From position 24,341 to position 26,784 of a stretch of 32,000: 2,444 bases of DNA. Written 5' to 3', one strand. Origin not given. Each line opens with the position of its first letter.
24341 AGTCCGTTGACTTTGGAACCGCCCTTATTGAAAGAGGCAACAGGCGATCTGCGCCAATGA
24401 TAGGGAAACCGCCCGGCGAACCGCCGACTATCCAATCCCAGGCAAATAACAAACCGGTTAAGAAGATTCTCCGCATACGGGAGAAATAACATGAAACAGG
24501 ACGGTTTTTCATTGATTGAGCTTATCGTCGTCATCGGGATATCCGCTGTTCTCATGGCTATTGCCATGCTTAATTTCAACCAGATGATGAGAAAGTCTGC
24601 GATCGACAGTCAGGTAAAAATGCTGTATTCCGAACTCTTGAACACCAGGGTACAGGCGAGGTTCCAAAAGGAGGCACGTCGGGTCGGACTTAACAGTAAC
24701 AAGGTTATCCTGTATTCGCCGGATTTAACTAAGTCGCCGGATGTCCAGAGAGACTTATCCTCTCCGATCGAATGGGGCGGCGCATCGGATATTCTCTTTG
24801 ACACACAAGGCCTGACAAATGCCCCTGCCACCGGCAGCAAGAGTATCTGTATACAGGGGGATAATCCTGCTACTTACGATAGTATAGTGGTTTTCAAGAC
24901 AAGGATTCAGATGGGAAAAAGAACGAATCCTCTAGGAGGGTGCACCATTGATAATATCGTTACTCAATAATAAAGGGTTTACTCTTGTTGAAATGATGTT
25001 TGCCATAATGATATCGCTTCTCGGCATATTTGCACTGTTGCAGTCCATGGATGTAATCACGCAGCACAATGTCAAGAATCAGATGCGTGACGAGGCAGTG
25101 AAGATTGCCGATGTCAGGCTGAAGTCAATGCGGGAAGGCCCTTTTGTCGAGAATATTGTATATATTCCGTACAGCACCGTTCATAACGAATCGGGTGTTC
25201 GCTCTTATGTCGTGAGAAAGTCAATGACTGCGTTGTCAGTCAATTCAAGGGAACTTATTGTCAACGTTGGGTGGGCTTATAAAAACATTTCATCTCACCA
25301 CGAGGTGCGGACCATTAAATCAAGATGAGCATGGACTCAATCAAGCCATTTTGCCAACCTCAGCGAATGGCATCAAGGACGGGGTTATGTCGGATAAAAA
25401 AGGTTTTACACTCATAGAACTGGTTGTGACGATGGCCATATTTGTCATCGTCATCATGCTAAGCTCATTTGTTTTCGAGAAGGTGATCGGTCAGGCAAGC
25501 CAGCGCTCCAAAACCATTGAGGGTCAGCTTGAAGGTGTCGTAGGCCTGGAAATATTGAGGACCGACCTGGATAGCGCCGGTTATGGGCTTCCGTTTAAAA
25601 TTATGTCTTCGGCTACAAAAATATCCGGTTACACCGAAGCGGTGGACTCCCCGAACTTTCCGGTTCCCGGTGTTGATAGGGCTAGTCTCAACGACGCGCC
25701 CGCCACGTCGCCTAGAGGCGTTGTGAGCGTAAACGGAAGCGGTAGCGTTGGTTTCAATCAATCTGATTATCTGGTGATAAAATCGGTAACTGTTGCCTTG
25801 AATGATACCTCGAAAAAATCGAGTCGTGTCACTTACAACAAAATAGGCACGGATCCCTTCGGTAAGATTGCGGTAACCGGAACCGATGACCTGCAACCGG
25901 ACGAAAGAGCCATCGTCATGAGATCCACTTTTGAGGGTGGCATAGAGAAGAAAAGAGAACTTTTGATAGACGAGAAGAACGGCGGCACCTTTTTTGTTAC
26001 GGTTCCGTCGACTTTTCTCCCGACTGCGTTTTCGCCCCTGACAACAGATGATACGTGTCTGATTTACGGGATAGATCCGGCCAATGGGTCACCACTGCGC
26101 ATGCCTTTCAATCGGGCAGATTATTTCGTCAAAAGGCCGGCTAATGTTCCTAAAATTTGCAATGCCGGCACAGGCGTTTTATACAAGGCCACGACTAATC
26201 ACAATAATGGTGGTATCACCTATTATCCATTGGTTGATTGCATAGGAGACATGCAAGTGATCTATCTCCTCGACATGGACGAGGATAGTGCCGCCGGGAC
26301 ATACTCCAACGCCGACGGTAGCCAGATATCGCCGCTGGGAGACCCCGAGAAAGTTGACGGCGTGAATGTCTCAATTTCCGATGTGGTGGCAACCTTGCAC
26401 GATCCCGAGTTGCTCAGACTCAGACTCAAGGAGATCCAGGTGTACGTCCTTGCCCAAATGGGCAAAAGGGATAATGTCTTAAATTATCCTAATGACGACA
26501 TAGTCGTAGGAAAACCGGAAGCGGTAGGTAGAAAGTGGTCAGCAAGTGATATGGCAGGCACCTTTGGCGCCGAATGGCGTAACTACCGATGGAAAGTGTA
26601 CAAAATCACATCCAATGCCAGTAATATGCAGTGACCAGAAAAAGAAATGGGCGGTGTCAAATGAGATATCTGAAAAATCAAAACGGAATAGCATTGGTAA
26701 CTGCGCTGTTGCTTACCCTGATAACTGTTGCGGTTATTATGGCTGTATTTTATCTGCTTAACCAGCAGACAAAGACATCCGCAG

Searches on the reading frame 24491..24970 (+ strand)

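Call 10: search_protein_families(library=pfam, proteins=[window:24491-24970:+], max_evalue=0.01)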
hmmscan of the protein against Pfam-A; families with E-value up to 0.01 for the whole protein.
window:24491-24970:+ (159 aa): 1 family
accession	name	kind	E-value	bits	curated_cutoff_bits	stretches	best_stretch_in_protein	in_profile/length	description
PF07963.17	N_methyl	-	1.3e-07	31.3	21.2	1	2-26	3-27/27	Prokaryotic N-terminal methylation motif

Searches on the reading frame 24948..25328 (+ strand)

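Call 10: search_protein_families(library=pfam, proteins=[window:24948-25328:+], max_evalue=0.01)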
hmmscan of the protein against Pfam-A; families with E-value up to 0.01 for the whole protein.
window:24948-25328:+ (126 aa): 1 family
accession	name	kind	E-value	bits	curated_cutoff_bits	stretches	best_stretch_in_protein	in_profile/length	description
PF07963.17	N_methyl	-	6.4e-06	26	21.2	1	7-30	3-26/27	Prokaryotic N-terminal methylation motif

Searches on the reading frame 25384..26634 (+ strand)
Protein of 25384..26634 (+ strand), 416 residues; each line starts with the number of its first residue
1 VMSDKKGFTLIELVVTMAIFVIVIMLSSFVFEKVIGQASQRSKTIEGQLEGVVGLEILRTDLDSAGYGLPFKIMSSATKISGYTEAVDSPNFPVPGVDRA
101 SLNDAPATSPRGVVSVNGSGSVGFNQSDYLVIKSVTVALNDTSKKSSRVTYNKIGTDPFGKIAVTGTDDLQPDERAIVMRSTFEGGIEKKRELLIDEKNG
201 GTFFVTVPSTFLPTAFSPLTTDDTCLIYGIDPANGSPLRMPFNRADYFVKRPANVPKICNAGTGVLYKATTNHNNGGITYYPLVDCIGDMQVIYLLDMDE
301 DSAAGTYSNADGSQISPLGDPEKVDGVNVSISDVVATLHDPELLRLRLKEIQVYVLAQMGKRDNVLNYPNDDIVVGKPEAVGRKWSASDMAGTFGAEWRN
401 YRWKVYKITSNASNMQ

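Call 10: search_protein_families(library=pfam, proteins=[window:25384-26634:+], max_evalue=0.01)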
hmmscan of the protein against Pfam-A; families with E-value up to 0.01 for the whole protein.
window:25384-26634:+ (416 aa): 2 families
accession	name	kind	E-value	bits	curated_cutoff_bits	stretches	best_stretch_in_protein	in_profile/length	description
PF07963.17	N_methyl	-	9.6e-08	31.7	21.2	1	2-26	1-25/27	Prokaryotic N-terminal methylation motif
PF16074.10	PilW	-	0.00046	20.6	26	1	247-328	2-76/124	Type IV Pilus-assembly protein W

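Call 59: search_protein_families(library=ncbifam, proteins=[window:25384-26634:+], max_evalue=0.001)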
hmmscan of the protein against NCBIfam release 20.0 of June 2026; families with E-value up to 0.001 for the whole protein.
window:25384-26634:+ (416 aa): 1 family
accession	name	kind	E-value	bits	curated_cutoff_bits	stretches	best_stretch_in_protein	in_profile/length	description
TIGR02532.1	IV_pilin_GFxxxE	domain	1.5e-06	27.8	16.3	1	5-26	1-22/24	prepilin-type N-terminal cleavage/methylation domain-containing protein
